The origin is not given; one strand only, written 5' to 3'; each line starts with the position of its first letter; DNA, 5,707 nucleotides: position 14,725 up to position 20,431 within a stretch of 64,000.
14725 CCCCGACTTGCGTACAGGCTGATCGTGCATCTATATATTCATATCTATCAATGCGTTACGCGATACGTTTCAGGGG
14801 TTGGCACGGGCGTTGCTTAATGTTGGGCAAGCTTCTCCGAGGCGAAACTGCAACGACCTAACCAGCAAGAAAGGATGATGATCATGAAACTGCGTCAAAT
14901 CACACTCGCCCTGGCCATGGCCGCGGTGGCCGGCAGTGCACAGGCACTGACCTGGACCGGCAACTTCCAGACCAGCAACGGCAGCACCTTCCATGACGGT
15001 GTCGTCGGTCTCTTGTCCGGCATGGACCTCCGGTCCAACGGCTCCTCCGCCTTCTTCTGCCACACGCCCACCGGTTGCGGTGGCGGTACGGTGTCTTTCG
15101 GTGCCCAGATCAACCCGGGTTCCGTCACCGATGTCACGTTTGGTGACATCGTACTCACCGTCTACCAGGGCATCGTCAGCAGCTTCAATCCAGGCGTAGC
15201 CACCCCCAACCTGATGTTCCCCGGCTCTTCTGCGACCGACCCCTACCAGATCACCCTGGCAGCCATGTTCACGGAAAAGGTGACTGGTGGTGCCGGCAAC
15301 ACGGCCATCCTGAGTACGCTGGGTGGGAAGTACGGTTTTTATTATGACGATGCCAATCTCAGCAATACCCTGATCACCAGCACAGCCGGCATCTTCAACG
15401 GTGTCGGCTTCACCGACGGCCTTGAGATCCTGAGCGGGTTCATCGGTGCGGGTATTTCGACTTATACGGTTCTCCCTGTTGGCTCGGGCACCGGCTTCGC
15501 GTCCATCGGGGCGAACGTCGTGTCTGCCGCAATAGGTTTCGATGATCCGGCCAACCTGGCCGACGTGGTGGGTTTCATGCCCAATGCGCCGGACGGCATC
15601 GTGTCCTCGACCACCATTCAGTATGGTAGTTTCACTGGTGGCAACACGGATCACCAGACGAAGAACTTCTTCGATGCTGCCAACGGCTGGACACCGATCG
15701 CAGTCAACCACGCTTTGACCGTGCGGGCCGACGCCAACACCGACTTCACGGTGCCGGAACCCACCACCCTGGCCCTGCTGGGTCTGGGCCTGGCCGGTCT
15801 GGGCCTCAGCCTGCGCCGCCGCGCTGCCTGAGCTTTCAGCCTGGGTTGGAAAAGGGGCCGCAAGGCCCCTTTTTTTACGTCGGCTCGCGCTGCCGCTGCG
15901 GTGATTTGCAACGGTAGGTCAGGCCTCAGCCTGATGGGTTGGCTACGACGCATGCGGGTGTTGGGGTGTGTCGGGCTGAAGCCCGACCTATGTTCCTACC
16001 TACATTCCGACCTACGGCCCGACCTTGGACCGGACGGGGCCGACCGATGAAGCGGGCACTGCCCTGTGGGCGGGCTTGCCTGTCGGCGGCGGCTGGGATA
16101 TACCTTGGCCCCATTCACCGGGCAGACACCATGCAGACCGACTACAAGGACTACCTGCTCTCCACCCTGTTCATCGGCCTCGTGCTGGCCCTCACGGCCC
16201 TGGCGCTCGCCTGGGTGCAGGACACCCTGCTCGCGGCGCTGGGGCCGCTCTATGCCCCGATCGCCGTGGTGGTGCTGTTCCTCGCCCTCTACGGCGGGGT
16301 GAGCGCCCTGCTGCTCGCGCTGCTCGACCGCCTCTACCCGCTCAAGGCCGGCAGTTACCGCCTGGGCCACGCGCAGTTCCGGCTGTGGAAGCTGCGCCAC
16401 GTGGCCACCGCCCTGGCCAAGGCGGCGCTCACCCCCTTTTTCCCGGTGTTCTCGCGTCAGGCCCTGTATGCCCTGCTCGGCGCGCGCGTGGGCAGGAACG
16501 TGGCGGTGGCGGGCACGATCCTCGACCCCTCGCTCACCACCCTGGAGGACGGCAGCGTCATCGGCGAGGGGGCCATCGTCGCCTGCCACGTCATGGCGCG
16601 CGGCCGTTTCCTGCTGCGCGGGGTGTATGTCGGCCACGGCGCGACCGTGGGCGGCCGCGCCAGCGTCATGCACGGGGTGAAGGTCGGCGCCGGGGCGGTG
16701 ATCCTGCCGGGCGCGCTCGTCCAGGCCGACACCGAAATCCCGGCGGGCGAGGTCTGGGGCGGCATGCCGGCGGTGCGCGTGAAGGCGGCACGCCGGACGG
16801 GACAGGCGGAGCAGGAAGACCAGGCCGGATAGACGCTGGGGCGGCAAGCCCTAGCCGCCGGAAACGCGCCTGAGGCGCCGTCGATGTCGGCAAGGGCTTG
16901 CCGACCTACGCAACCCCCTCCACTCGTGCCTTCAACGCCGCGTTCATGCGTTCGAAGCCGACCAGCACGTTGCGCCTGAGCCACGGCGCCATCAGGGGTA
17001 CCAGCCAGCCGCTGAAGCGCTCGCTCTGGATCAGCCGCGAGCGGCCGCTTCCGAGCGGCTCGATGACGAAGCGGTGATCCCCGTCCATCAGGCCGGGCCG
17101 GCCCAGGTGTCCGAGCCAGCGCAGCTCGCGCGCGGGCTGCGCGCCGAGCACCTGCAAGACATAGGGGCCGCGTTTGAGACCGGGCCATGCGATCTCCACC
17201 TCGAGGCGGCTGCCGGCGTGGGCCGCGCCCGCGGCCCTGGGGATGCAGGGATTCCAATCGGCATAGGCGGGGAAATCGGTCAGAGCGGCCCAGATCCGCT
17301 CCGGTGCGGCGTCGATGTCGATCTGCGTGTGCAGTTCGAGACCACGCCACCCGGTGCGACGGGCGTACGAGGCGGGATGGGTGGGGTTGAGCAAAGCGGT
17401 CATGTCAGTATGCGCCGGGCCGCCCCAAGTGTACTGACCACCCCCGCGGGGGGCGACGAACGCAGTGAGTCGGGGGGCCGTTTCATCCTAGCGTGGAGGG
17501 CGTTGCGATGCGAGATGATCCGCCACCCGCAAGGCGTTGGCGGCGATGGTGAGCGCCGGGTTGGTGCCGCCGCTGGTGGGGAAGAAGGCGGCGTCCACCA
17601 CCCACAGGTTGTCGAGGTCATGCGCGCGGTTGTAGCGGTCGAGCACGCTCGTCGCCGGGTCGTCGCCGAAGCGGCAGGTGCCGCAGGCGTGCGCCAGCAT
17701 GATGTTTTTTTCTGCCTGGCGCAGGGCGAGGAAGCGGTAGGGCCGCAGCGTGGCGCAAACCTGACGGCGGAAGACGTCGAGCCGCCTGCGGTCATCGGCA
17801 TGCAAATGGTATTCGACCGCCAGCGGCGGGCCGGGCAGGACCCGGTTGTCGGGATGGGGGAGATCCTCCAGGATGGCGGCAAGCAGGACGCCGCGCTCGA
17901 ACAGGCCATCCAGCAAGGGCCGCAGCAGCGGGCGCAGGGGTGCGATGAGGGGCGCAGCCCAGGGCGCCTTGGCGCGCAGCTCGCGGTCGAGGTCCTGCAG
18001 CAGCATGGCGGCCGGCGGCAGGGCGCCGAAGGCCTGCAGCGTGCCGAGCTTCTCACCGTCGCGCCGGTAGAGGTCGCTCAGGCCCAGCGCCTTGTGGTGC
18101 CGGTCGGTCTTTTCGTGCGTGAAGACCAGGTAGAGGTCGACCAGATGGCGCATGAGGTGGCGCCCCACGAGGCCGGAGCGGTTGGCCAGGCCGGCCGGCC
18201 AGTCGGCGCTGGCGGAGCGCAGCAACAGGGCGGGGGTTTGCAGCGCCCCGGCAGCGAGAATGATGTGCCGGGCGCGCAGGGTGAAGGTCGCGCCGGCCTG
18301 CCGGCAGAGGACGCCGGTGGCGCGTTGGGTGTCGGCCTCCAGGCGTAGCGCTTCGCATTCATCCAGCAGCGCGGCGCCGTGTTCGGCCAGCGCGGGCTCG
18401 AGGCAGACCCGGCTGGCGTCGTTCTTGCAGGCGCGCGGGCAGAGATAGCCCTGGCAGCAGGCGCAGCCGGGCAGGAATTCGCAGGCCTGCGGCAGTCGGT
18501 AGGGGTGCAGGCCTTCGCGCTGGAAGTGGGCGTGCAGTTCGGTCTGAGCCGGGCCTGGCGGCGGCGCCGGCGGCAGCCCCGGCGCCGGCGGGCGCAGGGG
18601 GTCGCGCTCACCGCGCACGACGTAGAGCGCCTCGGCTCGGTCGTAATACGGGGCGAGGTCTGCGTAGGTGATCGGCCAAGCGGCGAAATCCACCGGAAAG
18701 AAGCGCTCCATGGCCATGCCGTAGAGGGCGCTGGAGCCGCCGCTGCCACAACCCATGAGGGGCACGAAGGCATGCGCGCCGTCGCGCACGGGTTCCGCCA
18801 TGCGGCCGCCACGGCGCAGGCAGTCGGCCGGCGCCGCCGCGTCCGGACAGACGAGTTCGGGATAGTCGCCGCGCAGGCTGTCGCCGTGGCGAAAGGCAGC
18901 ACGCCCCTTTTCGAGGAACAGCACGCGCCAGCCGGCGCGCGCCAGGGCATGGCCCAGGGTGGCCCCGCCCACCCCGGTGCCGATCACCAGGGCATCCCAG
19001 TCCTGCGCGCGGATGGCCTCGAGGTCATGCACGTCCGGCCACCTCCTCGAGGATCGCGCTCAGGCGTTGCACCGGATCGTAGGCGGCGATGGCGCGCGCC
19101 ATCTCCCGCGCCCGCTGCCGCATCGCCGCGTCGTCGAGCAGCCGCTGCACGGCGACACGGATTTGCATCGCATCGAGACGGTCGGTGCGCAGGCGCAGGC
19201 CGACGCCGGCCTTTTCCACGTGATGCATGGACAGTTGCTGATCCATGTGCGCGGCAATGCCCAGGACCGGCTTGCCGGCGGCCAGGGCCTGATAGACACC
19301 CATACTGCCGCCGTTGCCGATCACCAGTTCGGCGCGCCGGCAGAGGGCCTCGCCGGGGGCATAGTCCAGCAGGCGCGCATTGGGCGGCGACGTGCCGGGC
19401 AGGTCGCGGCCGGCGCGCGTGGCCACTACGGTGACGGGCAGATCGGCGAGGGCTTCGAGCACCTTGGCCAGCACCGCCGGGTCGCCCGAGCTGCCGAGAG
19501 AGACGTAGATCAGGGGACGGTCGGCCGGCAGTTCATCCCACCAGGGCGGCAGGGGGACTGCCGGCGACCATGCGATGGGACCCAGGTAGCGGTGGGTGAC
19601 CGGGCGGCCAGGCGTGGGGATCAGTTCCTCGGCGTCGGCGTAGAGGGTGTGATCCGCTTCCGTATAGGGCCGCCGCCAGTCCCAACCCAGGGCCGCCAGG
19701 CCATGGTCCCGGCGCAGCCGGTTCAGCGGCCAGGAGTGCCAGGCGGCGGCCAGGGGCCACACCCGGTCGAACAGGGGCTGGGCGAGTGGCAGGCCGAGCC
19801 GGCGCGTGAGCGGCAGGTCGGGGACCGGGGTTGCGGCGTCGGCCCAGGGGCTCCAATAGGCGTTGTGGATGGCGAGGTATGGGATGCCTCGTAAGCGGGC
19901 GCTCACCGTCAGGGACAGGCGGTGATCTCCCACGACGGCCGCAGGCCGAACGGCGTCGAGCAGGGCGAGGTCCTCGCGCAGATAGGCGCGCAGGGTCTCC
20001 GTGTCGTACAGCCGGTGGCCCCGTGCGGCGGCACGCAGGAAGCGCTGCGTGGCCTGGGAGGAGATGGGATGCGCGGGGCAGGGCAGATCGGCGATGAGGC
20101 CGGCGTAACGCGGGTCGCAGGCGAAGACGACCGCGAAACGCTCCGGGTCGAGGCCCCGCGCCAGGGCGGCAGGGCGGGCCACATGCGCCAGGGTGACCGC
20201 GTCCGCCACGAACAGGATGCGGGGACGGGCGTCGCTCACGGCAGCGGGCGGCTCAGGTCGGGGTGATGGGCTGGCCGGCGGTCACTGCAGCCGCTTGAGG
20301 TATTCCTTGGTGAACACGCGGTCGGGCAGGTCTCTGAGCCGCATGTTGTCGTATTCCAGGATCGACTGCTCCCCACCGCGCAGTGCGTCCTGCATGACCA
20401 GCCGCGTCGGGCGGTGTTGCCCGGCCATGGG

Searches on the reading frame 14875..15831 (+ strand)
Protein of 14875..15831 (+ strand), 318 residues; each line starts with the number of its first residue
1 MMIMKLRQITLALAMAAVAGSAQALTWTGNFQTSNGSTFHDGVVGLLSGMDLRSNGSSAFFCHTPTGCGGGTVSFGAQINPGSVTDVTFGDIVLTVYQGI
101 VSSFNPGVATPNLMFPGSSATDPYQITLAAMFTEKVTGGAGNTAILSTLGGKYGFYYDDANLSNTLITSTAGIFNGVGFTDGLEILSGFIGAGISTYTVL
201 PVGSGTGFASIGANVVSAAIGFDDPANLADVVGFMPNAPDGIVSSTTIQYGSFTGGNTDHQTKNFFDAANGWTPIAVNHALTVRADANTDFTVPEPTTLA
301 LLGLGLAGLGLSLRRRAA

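Call 7: search_protein_families(library=pfam, proteins=[window:14875-15831:+], max_evalue=0.001)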
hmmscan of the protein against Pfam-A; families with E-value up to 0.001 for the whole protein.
window:14875-15831:+ (318 aa): 1 family
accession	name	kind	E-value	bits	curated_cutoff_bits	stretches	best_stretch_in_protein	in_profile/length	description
PF07589.16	PEP-CTERM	-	2.1e-07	31.2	20.7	1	292-316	1-24/24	PEP-CTERM motif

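Call 31: search_protein_families(library=ncbifam, proteins=[window:14875-15831:+], max_evalue=0.00001)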
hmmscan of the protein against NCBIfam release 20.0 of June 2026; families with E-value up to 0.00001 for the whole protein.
window:14875-15831:+ (318 aa): 4 families
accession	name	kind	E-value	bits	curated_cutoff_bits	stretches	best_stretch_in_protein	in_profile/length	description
NF033554.9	floc_PepA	equivalog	3e-22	79.7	80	1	10-316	6-260/261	flocculation-associated PEP-CTERM protein PepA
NF038125.1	PEP_CTERM_THxN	subfamily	4.5e-10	39.5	85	1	272-316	202-246/246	THxN family PEP-CTERM protein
NF041538.1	PEP_EDSA_1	subfamily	4.5e-06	26.5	100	0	238-316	214-307/307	EDSAP-1 family PEP-CTERM protein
NF038129.1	PEP_NF038129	equivalog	7.1e-06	26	65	1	272-316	146-194/194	NF038129 family PEP-CTERM protein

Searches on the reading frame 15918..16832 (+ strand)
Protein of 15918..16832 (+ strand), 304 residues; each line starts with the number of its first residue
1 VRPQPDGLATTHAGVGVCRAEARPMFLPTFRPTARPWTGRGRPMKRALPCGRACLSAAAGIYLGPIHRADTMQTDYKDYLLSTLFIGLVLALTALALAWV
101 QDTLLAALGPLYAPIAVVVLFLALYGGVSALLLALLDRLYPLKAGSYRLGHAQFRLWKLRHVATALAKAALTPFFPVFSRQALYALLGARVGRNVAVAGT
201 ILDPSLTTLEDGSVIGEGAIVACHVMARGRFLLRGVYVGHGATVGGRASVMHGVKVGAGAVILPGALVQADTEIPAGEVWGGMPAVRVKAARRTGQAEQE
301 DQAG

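Call 7: search_protein_families(library=pfam, proteins=[window:15918-16832:+], max_evalue=0.001)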
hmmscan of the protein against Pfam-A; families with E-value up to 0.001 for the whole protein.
window:15918-16832:+ (304 aa): 2 families
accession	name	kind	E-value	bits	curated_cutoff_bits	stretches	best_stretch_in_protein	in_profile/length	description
PF00132.30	Hexapep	-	1.4e-06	28.2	27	1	235-268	1-34/36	Bacterial transferase hexapeptide (six repeats)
PF25084.1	LbH_EIF2B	-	0.00056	20.3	54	1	212-275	38-100/105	EIF2B subunit epsilon LbH domain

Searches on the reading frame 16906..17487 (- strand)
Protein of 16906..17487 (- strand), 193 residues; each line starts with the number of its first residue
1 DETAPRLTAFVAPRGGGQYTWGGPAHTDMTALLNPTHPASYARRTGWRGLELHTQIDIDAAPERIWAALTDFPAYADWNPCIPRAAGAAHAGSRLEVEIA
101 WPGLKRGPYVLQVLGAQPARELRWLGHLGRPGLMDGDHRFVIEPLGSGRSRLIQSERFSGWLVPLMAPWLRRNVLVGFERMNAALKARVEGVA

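Call 7: search_protein_families(library=pfam, proteins=[window:16906-17487:-], max_evalue=0.001)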
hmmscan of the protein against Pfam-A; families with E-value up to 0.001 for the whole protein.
window:16906-17487:- (193 aa): 1 family
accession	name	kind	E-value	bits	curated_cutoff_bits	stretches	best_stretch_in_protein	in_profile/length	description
PF10604.15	Polyketide_cyc2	-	1.5e-14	54.9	27.4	1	52-190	4-142/142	Polyketide cyclase / dehydrase and lipid transport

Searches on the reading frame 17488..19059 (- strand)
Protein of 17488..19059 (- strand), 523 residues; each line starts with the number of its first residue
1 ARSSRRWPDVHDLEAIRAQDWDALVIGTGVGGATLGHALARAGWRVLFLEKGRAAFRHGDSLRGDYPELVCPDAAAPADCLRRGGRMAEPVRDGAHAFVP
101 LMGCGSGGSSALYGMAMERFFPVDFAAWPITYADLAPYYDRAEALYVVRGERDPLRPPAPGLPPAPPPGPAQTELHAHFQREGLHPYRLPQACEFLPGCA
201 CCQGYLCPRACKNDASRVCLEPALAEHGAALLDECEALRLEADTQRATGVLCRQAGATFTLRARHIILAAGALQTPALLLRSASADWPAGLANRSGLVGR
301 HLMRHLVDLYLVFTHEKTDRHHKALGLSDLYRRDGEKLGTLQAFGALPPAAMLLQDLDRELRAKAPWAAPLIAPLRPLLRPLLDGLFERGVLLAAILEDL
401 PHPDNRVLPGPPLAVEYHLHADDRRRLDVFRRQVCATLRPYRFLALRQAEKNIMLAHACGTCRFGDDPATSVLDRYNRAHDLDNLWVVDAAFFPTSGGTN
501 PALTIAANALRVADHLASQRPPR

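Call 8: search_protein_families(library=pfam, proteins=[window:17488-19059:-], max_evalue=0.001)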
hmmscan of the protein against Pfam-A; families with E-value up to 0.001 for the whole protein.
window:17488-19059:- (523 aa): 6 families
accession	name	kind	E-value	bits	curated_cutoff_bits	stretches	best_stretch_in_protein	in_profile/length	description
PF05199.19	GMC_oxred_C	-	1.4e-18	68.3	24.6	1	454-509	84-139/139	GMC oxidoreductase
PF00732.25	GMC_oxred_N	-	1e-17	65.1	23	1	23-307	3-218/218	GMC oxidoreductase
PF01266.30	DAO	-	1.2e-08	35.3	27.9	1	22-273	1-205/353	FAD dependent oxidoreductase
PF00890.30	FAD_binding_2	-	1.5e-07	31.4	20.4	0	223-277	151-207/414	FAD binding domain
PF01494.25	FAD_binding_3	-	1.4e-05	25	22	0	22-59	3-40/349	FAD binding domain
PF13450.12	NAD_binding_8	-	0.00093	19.9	21.9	0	25-53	1-29/68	NAD(P)-binding Rossmann-like domain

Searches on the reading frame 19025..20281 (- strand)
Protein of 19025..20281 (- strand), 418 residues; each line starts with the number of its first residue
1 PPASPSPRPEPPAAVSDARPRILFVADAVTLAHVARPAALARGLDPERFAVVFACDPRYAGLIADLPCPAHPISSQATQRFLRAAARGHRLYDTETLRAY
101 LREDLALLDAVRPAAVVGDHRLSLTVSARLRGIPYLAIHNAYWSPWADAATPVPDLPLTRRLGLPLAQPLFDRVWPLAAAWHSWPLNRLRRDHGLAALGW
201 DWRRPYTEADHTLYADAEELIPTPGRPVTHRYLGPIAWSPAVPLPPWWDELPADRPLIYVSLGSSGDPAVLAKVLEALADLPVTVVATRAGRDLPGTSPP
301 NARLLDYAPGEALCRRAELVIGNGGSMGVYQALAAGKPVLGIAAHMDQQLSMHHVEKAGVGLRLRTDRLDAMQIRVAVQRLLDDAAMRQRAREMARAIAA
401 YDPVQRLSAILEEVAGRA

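Call 8: search_protein_families(library=pfam, proteins=[window:19025-20281:-], max_evalue=0.001)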
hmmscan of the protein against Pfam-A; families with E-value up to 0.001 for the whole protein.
window:19025-20281:- (418 aa): 3 families
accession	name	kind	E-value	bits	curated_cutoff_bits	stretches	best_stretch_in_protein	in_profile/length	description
PF06722.18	EryCIII-like_C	-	4.4e-16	59.6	31.7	1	273-401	2-132/145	Erythromycin biosynthesis protein CIII-like, C-terminal domain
PF00201.24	UDPGT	-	5.4e-10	39.1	19.5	1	254-393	274-417/499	UDP-glucoronosyl and UDP-glucosyl transferase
PF04101.22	Glyco_tran_28_C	-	8.3e-05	23.1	22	1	300-394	54-153/166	Glycosyltransferase family 28 C-terminal domain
